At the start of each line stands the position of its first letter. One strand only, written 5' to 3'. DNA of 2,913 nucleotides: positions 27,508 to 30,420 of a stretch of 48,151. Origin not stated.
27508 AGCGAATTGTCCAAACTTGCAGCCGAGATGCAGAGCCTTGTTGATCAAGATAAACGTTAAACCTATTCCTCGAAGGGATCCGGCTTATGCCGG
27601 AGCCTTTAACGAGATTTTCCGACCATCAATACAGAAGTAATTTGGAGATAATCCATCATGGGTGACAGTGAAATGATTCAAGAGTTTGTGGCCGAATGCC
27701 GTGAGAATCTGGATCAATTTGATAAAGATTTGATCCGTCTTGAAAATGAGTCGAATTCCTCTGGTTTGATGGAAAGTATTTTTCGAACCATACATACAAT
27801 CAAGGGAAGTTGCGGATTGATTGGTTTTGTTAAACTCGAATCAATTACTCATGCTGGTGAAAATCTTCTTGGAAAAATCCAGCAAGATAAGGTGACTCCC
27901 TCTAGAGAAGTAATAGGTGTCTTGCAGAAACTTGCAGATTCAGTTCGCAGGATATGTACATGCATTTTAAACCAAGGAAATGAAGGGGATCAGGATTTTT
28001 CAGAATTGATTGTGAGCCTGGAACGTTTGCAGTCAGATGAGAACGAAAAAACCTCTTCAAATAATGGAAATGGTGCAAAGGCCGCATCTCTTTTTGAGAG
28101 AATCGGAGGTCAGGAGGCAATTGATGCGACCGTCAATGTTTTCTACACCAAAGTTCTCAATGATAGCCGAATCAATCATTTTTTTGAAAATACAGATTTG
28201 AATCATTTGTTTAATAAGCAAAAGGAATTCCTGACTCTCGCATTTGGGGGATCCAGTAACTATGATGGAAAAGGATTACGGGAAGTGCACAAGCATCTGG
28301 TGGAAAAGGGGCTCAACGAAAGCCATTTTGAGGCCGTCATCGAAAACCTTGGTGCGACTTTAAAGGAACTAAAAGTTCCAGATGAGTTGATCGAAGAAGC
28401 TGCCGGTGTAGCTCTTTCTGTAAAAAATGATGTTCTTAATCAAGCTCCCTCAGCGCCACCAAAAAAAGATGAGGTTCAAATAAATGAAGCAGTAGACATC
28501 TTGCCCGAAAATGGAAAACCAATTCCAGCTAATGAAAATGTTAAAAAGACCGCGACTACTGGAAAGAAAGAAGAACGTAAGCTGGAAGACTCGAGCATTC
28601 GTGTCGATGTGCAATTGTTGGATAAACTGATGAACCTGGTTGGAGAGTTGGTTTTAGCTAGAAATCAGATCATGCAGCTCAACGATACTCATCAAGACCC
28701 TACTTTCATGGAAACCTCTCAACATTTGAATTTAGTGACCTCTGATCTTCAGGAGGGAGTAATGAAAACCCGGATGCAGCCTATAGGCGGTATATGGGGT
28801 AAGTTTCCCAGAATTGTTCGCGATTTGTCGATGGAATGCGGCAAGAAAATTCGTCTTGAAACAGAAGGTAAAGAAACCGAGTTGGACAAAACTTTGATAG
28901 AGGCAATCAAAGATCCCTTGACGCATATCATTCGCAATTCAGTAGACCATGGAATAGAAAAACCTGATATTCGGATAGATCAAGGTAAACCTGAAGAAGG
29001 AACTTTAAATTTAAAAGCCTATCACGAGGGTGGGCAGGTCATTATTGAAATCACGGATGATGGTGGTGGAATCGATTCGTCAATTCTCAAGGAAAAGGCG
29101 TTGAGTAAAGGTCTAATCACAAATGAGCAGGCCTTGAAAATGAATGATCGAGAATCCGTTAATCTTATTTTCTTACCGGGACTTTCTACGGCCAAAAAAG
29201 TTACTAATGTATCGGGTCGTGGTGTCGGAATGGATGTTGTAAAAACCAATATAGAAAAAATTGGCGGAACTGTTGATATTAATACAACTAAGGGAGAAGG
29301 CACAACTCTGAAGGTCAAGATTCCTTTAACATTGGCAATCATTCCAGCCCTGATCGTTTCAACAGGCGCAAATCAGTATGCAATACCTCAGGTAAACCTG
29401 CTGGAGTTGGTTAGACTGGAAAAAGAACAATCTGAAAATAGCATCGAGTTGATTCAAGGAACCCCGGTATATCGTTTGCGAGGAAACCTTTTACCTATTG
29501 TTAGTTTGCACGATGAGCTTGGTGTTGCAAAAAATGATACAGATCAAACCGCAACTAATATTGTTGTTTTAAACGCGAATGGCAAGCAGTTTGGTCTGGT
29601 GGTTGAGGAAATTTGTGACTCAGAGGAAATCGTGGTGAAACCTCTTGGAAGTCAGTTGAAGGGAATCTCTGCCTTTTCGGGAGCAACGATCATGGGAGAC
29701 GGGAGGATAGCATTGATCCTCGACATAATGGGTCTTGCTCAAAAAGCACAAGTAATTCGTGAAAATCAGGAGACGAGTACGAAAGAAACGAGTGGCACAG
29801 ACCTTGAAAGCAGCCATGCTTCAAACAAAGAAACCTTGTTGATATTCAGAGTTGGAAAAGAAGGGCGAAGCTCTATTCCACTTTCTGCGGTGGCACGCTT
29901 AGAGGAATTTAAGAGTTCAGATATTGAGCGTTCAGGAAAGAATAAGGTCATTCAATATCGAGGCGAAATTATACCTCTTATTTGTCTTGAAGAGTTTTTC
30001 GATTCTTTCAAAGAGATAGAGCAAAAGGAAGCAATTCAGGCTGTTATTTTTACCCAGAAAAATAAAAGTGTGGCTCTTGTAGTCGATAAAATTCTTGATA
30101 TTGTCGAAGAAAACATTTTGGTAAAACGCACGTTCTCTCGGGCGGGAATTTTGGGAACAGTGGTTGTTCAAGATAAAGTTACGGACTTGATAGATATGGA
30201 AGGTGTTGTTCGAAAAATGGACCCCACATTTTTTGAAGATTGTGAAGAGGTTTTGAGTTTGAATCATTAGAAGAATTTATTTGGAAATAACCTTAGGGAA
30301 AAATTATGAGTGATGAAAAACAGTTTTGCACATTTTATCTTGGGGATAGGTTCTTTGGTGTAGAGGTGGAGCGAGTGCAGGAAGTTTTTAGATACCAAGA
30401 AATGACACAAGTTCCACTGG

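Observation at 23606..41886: Sigma-54-gated cluster combining a chemosensory arm, an HD-GYP output and four kinases, with four different putative O2/NO/CO-sensing module types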

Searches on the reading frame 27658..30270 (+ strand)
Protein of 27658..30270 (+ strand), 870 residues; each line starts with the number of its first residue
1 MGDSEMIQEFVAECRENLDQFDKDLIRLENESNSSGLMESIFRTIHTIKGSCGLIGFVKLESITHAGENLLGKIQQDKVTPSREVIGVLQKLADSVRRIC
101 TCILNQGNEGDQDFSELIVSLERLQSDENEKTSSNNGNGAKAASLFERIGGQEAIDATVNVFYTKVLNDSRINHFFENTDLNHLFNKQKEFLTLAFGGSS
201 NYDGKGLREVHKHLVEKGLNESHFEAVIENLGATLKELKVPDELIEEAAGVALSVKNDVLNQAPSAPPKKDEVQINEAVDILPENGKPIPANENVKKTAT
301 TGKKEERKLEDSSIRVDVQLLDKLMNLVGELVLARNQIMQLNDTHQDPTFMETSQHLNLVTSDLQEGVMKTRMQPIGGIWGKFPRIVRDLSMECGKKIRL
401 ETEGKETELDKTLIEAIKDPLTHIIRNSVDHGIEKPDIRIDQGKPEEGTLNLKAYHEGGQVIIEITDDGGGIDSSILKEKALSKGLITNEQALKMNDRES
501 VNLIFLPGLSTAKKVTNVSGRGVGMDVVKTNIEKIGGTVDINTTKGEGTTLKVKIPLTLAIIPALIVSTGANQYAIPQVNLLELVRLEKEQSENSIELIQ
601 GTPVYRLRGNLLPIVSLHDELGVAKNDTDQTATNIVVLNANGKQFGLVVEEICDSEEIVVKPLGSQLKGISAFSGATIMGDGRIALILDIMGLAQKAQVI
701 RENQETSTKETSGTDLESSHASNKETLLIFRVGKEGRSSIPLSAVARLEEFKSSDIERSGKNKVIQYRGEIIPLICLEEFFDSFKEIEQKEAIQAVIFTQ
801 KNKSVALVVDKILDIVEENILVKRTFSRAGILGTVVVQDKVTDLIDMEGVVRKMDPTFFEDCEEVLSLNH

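Call 3: search_protein_families(library=pfam, proteins=[window:27658-30270:+], max_evalue=0.01)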
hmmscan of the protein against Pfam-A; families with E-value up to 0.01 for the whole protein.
window:27658-30270:+ (870 aa): 5 families
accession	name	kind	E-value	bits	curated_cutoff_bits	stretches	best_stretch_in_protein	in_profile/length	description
PF01584.24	CheW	-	1.9e-38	131.6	23.5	2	564-697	2-137/138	CheW-like domain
PF02895.20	H-kinase_dim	-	4.2e-16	59.6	23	1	312-371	2-68/68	Signal transducing histidine kinase, homodimeric domain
PF02518.31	HATPase_c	-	5.6e-16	59.4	26.4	1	419-558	4-110/111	Histidine kinase-, DNA gyrase B-, and HSP90-like ATPase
PF01152.27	Bac_globin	-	4.8e-15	56.3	21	1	144-258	1-118/121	Bacterial-like globin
PF01627.28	Hpt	-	2.6e-14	53.6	24.6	1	5-97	1-82/84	Hpt domain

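Call 13: find_homologous_proteins(query=window:27658-30270:+, max_evalue=1e-20)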
Query window:27658-30270:+ (870 aa): 8000 proteins with E <= 1e-20 among 8000 candidates; the best 120 are listed.
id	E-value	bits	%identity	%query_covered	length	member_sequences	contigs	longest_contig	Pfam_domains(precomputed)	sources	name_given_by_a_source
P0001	0.0e+0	1707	92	100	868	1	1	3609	PF02895.21,PF01584.25,PF01152.28,PF02518.32,PF01627.29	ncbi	-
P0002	0.0e+0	1677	90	100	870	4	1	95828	PF02895.21,PF01584.25,PF01152.28,PF02518.32,PF01627.29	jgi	-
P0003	0.0e+0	1675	90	100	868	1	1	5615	PF02895.21,PF01584.25,PF01152.28,PF02518.32,PF01627.29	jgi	jgi:two-component system, chemotaxis family, sensor kinase CheA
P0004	0.0e+0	1669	89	100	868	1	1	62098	PF02895.21,PF01584.25,PF01152.28,PF02518.32,PF01627.29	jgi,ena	jgi:two-component system, chemotaxis family, sensor kinase CheA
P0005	0.0e+0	1657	88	100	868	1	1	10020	PF02895.21,PF01584.25,PF01152.28,PF02518.32,PF01627.29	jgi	jgi:two-component system, chemotaxis family, sensor kinase CheA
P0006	0.0e+0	1642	88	100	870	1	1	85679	PF02895.21,PF01584.25,PF01152.28,PF02518.32,PF01627.29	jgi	jgi:two-component system, chemotaxis family, sensor kinase CheA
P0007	0.0e+0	1623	85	100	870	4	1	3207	PF02895.21,PF01584.25,PF01152.28,PF02518.32,PF01627.29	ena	-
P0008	0.0e+0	1398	75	100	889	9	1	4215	PF02895.21,PF01584.25,PF01152.28,PF02518.32,PF01627.29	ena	-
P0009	0.0e+0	1376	73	100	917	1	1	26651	PF02895.21,PF01584.25,PF01152.28,PF02518.32,PF01627.29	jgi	jgi:two-component system, chemotaxis family, sensor kinase CheA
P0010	0.0e+0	1333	73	100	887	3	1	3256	PF02895.21,PF01584.25,PF01152.28,PF02518.32,PF01627.29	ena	-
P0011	0.0e+0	1324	72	100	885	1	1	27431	PF02895.21,PF01584.25,PF01152.28,PF02518.32,PF01627.29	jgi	jgi:two-component system chemotaxis sensor kinase CheA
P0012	0.0e+0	1281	70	99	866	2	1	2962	PF02895.21,PF01584.25,PF01152.28,PF02518.32,PF01627.29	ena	-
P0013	0.0e+0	1197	77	84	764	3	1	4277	PF02895.21,PF01584.25,PF01152.28,PF02518.32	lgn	-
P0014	0.0e+0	1046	53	99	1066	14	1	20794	PF02895.21,PF01584.25,PF01152.28,PF27543.1,PF02518.32,PF01627.29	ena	-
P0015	0.0e+0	1045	58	99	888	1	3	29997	PF02895.21,PF01584.25,PF01152.28,PF02518.32,PF01627.29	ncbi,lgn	ncbi:MAG: chemotaxis protein CheW [Nitrospinaceae bacterium]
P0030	3.6e-295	1000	66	66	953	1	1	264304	PF02895.21,PF01584.25,PF02518.32,PF01627.29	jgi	jgi:two-component system chemotaxis sensor kinase CheA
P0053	2.0e-292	991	55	99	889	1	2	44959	PF02895.21,PF01584.25,PF01152.28,PF02518.32,PF01627.29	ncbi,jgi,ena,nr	ncbi:MAG: chemotaxis protein CheA [Nitrospinota bacterium]|nr:chemotaxis protein CheA [Nitrospinota 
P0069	1.5e-289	981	55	99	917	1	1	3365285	PF02895.21,PF01584.25,PF01152.28,PF02518.32,PF01627.29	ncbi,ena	-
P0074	2.5e-288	977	54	99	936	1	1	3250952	PF02895.21,PF01584.25,PF02518.32,PF01627.29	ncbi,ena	-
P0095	8.6e-273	926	51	99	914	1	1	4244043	PF02895.21,PF01584.25,PF02518.32,PF01627.29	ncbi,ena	-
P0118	1.1e-269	916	51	99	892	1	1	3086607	PF02895.21,PF01584.25,PF01152.28,PF02518.32,PF01627.29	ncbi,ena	-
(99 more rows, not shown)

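Call 15: find_related_loci(query=window:27658-30270:+, collection=genome_contigs, flank=10000)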
Query window:27658-30270:+ (870 aa) in genome_contigs; peptide patterns used: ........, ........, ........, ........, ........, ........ (x = any residue, [..] = any of these).
69 stretches matched a pattern; 21 encode a relative of the query (tblastn E <= 1e-3); 21 distinct loci.
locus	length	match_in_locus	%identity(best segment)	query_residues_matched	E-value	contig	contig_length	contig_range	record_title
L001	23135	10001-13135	31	10-693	1e-61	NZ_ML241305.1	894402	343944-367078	Halorussus salinisoli strain LT46 Scaffold2, whole genome shotgun sequence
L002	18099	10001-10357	52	144-262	2e-33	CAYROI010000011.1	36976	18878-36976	MAG TPA_asm: uncultured Methylococcaceae bacterium isolate SRP216583_co2_186 genome assembly, contig: NODE_577_length_36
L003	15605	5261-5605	57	144-261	1e-32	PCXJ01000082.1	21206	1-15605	MAG: Alphaproteobacteria bacterium CG11_big_fil_rev_8_21_14_0_20_44_7 CG11_8_21_14_0.20_scaffold_2867_c, whole genome sh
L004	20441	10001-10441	35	143-290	7e-20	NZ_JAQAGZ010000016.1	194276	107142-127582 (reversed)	Paenibacillus gyeongsangnamensis strain dW9 contig16, whole genome shotgun sequence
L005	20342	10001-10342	37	144-260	2e-19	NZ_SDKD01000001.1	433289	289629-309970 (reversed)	Brevibacillus migulae strain CFH S0501 Scaffold1, whole genome shotgun sequence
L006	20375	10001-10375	33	141-268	9e-19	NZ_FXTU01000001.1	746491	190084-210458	Laceyella tengchongensis strain DSM 45262 Ga0170389_101, whole genome shotgun sequence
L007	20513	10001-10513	29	83-268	8e-19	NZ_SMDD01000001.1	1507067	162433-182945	Laceyella sacchari strain DSM 43356 Ga0244645_101, whole genome shotgun sequence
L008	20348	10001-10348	36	144-262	1e-18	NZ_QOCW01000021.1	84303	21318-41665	Bacillus taeanensis strain BH030017 NODE_21_length_84303_cov_151.771, whole genome shotgun sequence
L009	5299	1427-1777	34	144-262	4e-18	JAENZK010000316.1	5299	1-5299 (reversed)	MAG: Alkalihalobacillus macyae isolate BM5_bin.5 BM5_bin5_NODE_2321_length_5299_cov_5.533562, whole genome shotgun seque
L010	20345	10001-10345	35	144-260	2e-17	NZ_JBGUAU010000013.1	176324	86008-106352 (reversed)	Evansella sp. AB-rgal1 13, whole genome shotgun sequence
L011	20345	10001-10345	35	144-260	8e-17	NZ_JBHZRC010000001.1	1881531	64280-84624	Niallia oryzisoli strain HQB-484 NODE_1_length_1881531_cov_105.596491, whole genome shotgun sequence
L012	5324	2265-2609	34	144-260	1e-16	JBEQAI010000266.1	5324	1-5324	MAG: Ammoniphilus sp. isolate 03V1_S199.semibin_refined.083 NODE_9530_length_5324_cov_6.375024, whole genome shotgun seq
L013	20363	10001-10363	33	137-260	1e-16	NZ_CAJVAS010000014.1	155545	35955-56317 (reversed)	Paenibacillus solanacearum isolate CIP111600, whole genome shotgun sequence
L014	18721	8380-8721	33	144-260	1e-16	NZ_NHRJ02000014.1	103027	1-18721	Paenibacillus xerothermodurans strain ATCC 27380 scaffold_13, whole genome shotgun sequence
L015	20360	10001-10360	32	138-260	3e-16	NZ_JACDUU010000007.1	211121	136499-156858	[Anoxybacillus] calidus strain DSM 25220 Ga0415330_07, whole genome shotgun sequence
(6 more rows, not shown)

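Call 16: find_encoding_contigs(protein=window:27658-30270:+, flank=10000, max_places=3)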
Protein window:27658-30270:+ (870 aa): no gene with exactly this product is on record in the collection.

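Call 17: find_encoding_contigs(protein=P0118, flank=10000, max_places=3)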
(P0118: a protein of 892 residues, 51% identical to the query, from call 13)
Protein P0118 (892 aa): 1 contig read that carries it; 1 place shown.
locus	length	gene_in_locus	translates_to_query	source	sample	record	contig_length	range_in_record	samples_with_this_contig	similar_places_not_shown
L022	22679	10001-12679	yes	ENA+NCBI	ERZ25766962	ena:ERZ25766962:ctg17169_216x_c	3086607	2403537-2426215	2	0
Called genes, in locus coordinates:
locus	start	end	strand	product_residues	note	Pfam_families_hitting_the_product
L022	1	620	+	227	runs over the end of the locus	-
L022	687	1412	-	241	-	PF14561:TPR_20 (faint), PF07719:TPR_2 (faint), PF21033:RMD1-3 (weak), PF13414:TPR_11 (weak), PF00515:TPR_1, PF13181:TPR_8 (weak), PF13432:TPR_16 (weak), PF13414:TPR_11 (weak), +8 more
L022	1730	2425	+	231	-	-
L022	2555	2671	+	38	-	-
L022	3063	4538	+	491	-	-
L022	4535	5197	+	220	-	-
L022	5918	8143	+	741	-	PF00072:Response_reg, PF13185:GAF_2, PF00989:PAS, PF13426:PAS_9, PF24820:Diguanyl_cycl_sensor (weak), PF00512:HisKA, PF02518:HATPase_c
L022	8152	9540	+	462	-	PF00072:Response_reg, PF00158:Sigma54_activat, PF14532:Sigma54_activ_2, PF07728:AAA_5 (weak), PF25601:AAA_lid_14, PF02954:HTH_8 (weak)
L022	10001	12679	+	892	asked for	PF01627:Hpt, PF01152:Bac_globin, PF02895:H-kinase_dim, PF02518:HATPase_c, PF01584:CheW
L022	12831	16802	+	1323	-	PF00989:PAS, PF13426:PAS_9, PF13426:PAS_9, PF00989:PAS, PF13188:PAS_8, PF13426:PAS_9, PF00989:PAS, PF13426:PAS_9, +8 more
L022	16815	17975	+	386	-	PF00072:Response_reg, PF00512:HisKA, PF02518:HATPase_c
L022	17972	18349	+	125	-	PF00072:Response_reg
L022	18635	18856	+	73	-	-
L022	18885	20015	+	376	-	PF00072:Response_reg, PF13487:HD_5, PF01966:HD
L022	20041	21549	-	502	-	PF01059:Oxidored_q5_N (weak), PF00361:Proton_antipo_M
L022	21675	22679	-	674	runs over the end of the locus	PF00662:Proton_antipo_N, PF00361:Proton_antipo_M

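Call 18: find_encoding_contigs(protein=P0002, flank=10000, max_places=2)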
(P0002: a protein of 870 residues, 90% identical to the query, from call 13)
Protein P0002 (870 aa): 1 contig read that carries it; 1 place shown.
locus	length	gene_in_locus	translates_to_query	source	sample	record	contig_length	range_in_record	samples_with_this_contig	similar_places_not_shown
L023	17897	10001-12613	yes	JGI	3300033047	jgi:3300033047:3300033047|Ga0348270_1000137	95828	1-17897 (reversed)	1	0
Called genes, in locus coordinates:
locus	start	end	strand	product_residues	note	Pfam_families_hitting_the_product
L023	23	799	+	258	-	PF00892:EamA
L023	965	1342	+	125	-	PF00072:Response_reg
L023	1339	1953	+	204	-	PF04509:CheC, PF13690:CheX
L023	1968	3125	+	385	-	PF08448:PAS_4 (weak), PF00512:HisKA, PF02518:HATPase_c, PF13581:HATPase_c_2, PF14501:HATPase_c_5 (weak)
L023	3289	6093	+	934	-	PF00675:Peptidase_M16, PF05193:Peptidase_M16_C, PF16187:Peptidase_M16_M, PF05193:Peptidase_M16_C, PF22456:PqqF-like_C_4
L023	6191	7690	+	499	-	PF03109:ABC1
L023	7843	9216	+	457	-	PF00072:Response_reg, PF00158:Sigma54_activat, PF14532:Sigma54_activ_2, PF07724:AAA_2 (weak), PF07728:AAA_5, PF25601:AAA_lid_14, PF02954:HTH_8 (weak)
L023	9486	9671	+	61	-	-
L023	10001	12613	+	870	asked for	PF01627:Hpt, PF01152:Bac_globin, PF02895:H-kinase_dim, PF02518:HATPase_c, PF01584:CheW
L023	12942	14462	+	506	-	PF00072:Response_reg, PF13487:HD_5, PF01966:HD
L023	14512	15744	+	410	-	PF00072:Response_reg, PF00512:HisKA, PF02518:HATPase_c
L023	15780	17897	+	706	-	?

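Call 19: find_encoding_contigs(protein=P0069, flank=10000, max_places=2)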
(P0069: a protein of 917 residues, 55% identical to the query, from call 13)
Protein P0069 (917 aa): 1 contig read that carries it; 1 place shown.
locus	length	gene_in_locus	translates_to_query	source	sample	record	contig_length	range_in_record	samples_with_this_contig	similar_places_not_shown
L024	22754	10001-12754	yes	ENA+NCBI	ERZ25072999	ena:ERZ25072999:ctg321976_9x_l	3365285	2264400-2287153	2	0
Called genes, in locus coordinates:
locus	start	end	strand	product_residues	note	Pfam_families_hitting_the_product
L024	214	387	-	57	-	-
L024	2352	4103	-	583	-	PF00664:ABC_membrane, PF00005:ABC_tran, PF02463:SMC_N (faint)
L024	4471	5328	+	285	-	PF01040:UbiA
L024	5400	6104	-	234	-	PF25851:YafT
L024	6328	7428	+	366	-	PF04055:Radical_SAM, PF19288:CofH_C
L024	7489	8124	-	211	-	PF01545:Cation_efflux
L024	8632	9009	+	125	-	PF00072:Response_reg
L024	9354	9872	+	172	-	PF13690:CheX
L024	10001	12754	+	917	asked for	PF01627:Hpt, PF01152:Bac_globin (weak), PF02895:H-kinase_dim, PF02518:HATPase_c, PF01584:CheW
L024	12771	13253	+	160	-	PF01584:CheW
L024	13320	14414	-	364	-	PF00072:Response_reg, PF01339:CheB_methylest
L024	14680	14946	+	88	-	-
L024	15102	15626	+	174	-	PF13291:ACT_4 (faint), PF13740:ACT_6, PF13840:ACT_7 (faint), PF01842:ACT, PF13740:ACT_6 (weak)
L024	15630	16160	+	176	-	PF01327:Pep_deformylase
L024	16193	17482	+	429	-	-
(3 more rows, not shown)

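Call 20: find_encoding_contigs(protein=P0053, flank=10000, max_places=2)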
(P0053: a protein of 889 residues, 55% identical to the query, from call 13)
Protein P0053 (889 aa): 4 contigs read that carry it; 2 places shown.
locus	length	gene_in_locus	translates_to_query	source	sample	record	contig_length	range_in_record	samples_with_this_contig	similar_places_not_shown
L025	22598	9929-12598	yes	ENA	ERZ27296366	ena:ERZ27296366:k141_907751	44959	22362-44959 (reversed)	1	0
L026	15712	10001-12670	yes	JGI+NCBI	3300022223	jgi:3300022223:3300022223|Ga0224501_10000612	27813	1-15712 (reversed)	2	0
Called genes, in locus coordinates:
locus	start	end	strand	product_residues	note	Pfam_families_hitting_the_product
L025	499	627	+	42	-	-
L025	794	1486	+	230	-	-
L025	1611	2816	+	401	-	PF07992:Pyr_redox_2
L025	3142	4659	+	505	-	-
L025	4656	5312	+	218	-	-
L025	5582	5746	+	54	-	-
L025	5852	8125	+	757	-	PF00072:Response_reg, PF13185:GAF_2, PF00989:PAS (weak), PF13426:PAS_9 (faint), PF00512:HisKA (weak), PF02518:HATPase_c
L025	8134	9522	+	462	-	PF00072:Response_reg, PF00158:Sigma54_activat, PF14532:Sigma54_activ_2, PF07728:AAA_5 (weak), PF25601:AAA_lid_14, PF02954:HTH_8 (weak)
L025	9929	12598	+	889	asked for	PF01627:Hpt, PF01152:Bac_globin, PF02895:H-kinase_dim, PF02518:HATPase_c, PF01584:CheW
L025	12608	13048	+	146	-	PF01584:CheW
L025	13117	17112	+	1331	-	PF02743:dCache_1, PF00989:PAS, PF13426:PAS_9, PF13426:PAS_9, PF00989:PAS, PF13426:PAS_9, PF00989:PAS, PF13426:PAS_9, +7 more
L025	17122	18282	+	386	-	PF00072:Response_reg, PF00512:HisKA, PF02518:HATPase_c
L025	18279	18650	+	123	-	PF00072:Response_reg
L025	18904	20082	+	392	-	PF00072:Response_reg, PF00512:HisKA, PF02518:HATPase_c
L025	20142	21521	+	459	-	PF00072:Response_reg, PF00158:Sigma54_activat, PF14532:Sigma54_activ_2, PF07728:AAA_5, PF25601:AAA_lid_14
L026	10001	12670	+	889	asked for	PF01627:Hpt, PF01152:Bac_globin, PF02895:H-kinase_dim, PF02518:HATPase_c, PF01584:CheW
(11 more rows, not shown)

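Call 38: search_protein_families(library=pfam, proteins=[L022:12831-16802:+, L022:3063-4538:+, L022:4535-5197:+, L022:1730-2425:+, L023:15780-17897:+], max_evalue=0.001)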
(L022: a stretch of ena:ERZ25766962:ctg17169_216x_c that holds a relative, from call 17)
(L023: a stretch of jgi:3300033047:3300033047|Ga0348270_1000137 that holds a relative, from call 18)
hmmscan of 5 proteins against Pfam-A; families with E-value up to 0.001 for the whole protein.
L022:12831-16802:+ (1323 aa): 13 families
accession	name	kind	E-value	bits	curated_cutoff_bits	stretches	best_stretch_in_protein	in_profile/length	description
PF13426.13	PAS_9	-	1.7e-57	192.5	27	4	686-790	2-103/103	PAS domain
PF00989.32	PAS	-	2.2e-54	182.7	22.6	4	676-788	2-113/113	PAS fold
PF08448.16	PAS_4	-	4.4e-29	101.4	23.1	3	681-792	1-109/110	PAS fold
PF02518.31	HATPase_c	-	4.9e-28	98.2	26.4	1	1055-1165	1-109/111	Histidine kinase-, DNA gyrase B-, and HSP90-like ATPase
PF00072.30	Response_reg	-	7.7e-22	78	30.2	1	1196-1307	2-110/111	Response regulator receiver domain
PF13188.13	PAS_8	-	1.3e-19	69.8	21.8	1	676-727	2-50/65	PAS domain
PF00512.31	HisKA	-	5.6e-19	68.4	26.9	1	941-1009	1-66/66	His Kinase A (phospho-acceptor) domain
PF24820.1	Diguanyl_cycl_sensor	-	5.8e-12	46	28.1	1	681-771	2-94/109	Diguanylate cyclase-like sensor domain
PF02743.24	dCache_1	-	1.5e-07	31.6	45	1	41-326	3-237/240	Cache domain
PF08447.18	PAS_3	-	1.6e-06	28.7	25.6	0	700-724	4-30/89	PAS fold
PF13596.12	PAS_10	-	0.0001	23.4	22.1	0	824-918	20-105/106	PAS domain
PF12860.13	PAS_7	-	0.0001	22.9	27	0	681-723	1-44/115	PAS fold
PF21370.4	PAS_GdpP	-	0.00044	21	27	0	687-726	15-52/90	Cyclic-di-AMP phosphodiesterase GdpP-like, PAS domain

L022:3063-4538:+ (491 aa): 0 families

L022:4535-5197:+ (220 aa): 0 families

L022:1730-2425:+ (231 aa): 0 families

L023:15780-17897:+ (706 aa): 4 families
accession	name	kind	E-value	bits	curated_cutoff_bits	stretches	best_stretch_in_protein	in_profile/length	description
PF03707.21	MHYT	-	4.5e-41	139.1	21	3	61-110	1-50/59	Bacterial signalling protein N terminal repeat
PF02518.31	HATPase_c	-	8.6e-21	74.9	26.4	1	616-706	2-90/111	Histidine kinase-, DNA gyrase B-, and HSP90-like ATPase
PF00512.31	HisKA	-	9.3e-19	67.7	26.9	1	500-568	1-66/66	His Kinase A (phospho-acceptor) domain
PF08448.16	PAS_4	-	1.1e-06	29.3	23.1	0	381-481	1-109/110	PAS fold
